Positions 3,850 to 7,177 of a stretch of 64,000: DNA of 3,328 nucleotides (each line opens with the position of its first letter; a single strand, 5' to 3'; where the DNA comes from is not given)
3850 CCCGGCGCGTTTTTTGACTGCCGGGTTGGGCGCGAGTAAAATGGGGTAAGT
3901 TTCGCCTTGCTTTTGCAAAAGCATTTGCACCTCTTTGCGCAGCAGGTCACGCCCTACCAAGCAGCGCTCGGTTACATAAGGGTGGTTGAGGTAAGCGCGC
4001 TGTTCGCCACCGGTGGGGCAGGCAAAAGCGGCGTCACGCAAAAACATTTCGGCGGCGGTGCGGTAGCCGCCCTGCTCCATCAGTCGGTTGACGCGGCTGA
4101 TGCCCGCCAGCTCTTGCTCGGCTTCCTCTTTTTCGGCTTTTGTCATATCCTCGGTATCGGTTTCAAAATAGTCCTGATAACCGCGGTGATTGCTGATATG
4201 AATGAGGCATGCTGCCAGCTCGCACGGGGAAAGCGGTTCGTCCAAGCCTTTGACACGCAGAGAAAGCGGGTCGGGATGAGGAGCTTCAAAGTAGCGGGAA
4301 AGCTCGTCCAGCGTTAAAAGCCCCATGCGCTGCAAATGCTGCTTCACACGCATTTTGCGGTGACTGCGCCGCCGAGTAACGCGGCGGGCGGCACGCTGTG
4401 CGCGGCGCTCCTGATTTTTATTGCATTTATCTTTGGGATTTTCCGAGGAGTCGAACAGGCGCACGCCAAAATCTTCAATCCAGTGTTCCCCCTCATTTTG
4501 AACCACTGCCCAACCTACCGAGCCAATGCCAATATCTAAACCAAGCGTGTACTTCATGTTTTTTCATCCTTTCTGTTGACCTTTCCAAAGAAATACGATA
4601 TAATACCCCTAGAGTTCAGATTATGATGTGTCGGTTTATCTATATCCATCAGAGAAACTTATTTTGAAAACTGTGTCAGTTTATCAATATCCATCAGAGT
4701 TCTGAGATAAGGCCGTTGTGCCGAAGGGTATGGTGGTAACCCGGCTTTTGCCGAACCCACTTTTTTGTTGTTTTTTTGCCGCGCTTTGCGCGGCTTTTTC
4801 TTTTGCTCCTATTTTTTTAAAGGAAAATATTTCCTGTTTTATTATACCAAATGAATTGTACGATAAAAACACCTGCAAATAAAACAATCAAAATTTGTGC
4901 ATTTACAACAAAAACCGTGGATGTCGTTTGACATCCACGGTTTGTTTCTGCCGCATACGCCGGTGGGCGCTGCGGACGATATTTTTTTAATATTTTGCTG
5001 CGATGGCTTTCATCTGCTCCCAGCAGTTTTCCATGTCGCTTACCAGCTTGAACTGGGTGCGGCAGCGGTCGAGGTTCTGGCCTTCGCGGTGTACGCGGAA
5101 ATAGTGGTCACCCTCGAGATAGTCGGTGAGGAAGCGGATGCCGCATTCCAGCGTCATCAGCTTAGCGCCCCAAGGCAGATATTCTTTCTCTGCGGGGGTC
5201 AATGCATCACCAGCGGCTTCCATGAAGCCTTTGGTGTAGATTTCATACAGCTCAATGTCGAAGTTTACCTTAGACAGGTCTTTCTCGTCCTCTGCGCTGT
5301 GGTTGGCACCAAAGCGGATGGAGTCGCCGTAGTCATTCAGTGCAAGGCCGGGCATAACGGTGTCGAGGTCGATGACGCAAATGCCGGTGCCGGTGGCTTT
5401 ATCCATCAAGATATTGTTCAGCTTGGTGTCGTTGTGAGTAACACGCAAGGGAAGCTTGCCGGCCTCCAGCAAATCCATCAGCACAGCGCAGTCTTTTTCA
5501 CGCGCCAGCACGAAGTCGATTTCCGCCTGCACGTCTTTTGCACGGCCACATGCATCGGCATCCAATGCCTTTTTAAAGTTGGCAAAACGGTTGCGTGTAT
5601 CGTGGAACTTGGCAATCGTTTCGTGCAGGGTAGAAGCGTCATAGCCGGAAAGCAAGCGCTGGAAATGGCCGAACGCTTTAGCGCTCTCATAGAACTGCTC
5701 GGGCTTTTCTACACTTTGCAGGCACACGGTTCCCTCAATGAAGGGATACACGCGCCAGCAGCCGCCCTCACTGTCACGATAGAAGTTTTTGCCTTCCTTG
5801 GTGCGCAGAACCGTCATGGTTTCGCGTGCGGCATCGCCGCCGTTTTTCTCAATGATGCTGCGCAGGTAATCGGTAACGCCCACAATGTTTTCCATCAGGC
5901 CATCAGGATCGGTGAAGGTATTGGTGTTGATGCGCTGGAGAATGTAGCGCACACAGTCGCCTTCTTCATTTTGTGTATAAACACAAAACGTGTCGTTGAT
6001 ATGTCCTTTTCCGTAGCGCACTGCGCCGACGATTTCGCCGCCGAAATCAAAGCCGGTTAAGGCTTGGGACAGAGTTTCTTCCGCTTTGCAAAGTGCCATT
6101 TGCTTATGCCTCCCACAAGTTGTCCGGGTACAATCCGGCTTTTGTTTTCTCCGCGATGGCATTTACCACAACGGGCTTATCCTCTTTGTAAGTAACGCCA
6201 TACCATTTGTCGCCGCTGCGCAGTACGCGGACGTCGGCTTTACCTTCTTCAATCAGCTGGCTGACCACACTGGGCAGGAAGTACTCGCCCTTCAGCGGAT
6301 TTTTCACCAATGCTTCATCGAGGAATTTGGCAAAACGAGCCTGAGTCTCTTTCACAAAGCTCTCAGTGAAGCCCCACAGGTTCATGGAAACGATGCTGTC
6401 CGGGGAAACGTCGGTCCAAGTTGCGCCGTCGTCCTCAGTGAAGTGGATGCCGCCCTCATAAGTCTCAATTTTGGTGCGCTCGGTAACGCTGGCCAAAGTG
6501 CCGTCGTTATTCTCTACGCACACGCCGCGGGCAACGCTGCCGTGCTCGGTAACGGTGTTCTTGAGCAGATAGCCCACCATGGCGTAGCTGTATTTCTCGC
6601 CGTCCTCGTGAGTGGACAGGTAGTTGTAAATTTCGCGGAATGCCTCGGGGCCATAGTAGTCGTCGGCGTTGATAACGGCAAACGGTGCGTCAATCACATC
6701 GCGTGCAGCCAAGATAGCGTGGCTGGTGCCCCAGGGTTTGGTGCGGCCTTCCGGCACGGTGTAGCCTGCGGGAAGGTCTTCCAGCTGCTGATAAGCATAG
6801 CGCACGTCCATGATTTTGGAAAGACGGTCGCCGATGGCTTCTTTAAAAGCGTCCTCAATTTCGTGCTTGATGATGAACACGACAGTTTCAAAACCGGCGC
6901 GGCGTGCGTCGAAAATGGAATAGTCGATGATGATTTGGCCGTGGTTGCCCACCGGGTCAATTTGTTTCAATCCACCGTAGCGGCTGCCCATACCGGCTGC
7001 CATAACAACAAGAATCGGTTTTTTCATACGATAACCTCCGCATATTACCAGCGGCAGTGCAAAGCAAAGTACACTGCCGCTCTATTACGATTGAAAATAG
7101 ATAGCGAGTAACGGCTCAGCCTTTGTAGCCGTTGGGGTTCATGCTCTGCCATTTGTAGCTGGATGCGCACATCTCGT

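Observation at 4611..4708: Duplicated anti-repeat in the tracrRNA leader: a cryptic degenerate mini-array beside the cas9 start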

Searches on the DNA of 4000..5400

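Call 5: search_rna_families(source=window, start=4000, end=5400, threshold=evalue, max_evalue=10, show_alignments=3)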
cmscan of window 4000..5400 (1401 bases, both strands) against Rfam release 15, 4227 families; matches with E-value up to 10: 16.
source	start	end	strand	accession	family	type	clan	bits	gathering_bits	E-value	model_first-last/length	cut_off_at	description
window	4879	4943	+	RF02844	RefA9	Gene; antisense;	-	32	49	0.012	1-64/64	no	Enterococcus sRNA A9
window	4793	4945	+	RF01819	RsaD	Gene; sRNA;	-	31.1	50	0.0032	1-189/189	no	RNA Staph. aureus D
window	4797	4940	-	RF02527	SSRC38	Gene; sRNA;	-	28.2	80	0.014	1-166/166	no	Streptococcus sRNA SSRC38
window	4726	4805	+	RF02538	TarB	Gene; sRNA;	-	25.7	80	0.031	1-79/79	no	Vibrio ToxT activated RNA TarB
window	4873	4946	+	RF02377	SurA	Gene; sRNA;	-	21.2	100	0.0036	1-279/279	no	SurA sRNA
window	4719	4801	+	RF02784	SorX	Gene; sRNA;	-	19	46.6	0.13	1-73/73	no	Singlet oxygen resistance RNA X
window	4912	4943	+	RF04134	MIR7504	Gene; miRNA;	-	18.5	83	4.7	1-124/124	no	MIR7504 microRNA precursor family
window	4747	4946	+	RF02763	IsrM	Gene; sRNA;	-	18.2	376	0.015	1-329/329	no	IsrM sRNA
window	4772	4886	+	RF01858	RsaF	Gene; sRNA;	-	18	60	2.2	1-119/119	no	RNA Staph. aureus F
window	4771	4864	-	RF00443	SNORA27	Gene; snRNA; snoRNA; HACA-box;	CL00032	17.8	64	3.1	1-127/127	no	Small nucleolar RNA SNORA27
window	4351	4398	-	RF03006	M23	Gene; sRNA;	-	16.8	41.2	4.7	1-53/53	no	M23 RNA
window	4727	4803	+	RF02651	SorY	Gene; sRNA;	-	16.6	111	1.9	1-83/83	no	Singlet oxygen resistance RNA Y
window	4348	4409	-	RF02992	hya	Cis-reg;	-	16.2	56.8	9.3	1-72/72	no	hya RNA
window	4813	4960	+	RF03532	SQ2397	Cis-reg;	-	16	100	6.5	1-243/243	no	Cis-regulator of HTH transcription factor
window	4852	4941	+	RF02503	Atu_C9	Gene; sRNA;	-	14.2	40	0.41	97-192/192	no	Rhizobiales sRNA Atu_C9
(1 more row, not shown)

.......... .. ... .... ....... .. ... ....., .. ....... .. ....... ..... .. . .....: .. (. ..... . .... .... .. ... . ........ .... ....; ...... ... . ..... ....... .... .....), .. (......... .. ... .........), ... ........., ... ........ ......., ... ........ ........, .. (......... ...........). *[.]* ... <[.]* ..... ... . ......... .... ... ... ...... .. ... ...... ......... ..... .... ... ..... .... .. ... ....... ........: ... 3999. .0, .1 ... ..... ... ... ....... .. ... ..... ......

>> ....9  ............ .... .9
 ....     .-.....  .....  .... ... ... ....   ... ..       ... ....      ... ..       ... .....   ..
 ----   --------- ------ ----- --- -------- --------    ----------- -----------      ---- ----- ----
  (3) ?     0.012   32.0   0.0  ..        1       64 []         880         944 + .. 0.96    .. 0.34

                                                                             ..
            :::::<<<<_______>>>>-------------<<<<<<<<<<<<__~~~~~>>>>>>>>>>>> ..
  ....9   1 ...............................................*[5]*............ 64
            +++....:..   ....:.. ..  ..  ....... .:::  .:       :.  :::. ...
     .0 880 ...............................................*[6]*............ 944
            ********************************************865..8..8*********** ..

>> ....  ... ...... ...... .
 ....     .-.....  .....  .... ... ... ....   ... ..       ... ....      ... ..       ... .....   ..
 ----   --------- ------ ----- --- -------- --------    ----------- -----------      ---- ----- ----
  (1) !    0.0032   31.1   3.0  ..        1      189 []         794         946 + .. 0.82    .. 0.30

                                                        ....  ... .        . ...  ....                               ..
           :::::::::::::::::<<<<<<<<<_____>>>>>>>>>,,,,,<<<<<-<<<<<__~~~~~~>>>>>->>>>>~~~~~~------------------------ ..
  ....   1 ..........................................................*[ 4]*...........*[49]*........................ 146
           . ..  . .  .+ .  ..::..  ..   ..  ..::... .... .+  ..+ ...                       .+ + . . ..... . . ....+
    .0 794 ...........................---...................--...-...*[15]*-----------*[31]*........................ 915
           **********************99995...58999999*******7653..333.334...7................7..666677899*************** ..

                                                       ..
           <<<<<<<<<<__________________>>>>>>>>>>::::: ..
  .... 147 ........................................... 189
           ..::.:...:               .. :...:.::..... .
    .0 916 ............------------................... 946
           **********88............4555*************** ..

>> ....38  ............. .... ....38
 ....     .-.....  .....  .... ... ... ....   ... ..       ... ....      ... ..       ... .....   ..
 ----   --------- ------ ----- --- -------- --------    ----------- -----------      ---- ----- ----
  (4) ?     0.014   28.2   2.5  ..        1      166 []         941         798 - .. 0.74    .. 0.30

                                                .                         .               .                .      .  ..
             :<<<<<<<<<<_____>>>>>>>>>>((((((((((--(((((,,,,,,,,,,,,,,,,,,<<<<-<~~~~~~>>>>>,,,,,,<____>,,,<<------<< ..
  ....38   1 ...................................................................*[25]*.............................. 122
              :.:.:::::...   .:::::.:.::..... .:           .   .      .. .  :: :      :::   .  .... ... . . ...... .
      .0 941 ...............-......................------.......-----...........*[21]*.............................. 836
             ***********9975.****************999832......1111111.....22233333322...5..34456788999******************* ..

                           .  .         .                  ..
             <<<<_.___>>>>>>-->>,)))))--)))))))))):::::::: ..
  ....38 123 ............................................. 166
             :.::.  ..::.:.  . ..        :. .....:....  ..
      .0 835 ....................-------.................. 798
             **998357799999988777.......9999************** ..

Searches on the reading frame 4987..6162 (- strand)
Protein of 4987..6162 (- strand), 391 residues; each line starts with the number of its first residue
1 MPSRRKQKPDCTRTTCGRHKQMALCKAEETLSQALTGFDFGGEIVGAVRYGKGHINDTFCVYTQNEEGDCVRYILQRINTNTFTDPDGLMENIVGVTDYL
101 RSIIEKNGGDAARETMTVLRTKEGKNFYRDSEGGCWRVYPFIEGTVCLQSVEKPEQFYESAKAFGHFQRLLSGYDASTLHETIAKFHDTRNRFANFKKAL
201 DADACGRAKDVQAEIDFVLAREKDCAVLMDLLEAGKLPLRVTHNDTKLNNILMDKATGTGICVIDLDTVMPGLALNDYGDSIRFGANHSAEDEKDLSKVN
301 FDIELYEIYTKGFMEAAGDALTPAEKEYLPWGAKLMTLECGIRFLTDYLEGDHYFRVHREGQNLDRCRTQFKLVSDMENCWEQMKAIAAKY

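Call 8: search_protein_families(library=ncbifam, proteins=[window:4987-6162:-])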
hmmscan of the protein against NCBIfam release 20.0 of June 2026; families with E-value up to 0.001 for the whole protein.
window:4987-6162:- (391 aa): 1 family
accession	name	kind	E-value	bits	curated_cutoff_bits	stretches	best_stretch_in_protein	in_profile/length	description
TIGR02906.1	spore_CotS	subfamily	1.1e-05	24.5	172.7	1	115-279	52-225/314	CotS family spore coat protein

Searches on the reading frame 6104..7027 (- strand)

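Call 8: search_protein_families(library=ncbifam, proteins=[window:6104-7027:-])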
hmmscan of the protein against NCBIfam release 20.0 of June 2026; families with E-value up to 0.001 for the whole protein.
window:6104-7027:- (307 aa): 6 families
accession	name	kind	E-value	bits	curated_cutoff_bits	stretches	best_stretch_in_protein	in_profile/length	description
TIGR03992.1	Arch_glmU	subfamily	1.1e-08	34.4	292.1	1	7-137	4-125/393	bifunctional sugar-1-phosphate nucleotidylyltransferase/acetyltransferase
NF041313.1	UDPGP_AglF_Halo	equivalog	7.9e-07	28.8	400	1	7-185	4-159/234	UTP--glucose-1-phosphate uridylyltransferase AglF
TIGR03310.1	matur_MocA_YgfJ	equivalog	3.3e-05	23.9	186.45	1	7-90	3-85/188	molybdenum cofactor cytidylyltransferase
TIGR01099.1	galU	equivalog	6.8e-05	22.6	326.8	1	31-189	32-193/261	UTP--glucose-1-phosphate uridylyltransferase GalU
TIGR01208.1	rmlA_long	equivalog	0.00029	19.8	320.25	0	7-122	3-107/353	glucose-1-phosphate thymidylyltransferase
NF010935.0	PRK14355.1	equivalog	0.00061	18.5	718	1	6-106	6-100/459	bifunctional UDP-N-acetylglucosamine diphosphorylase/glucosamine-1-phosphate N-acetyltransferase GlmU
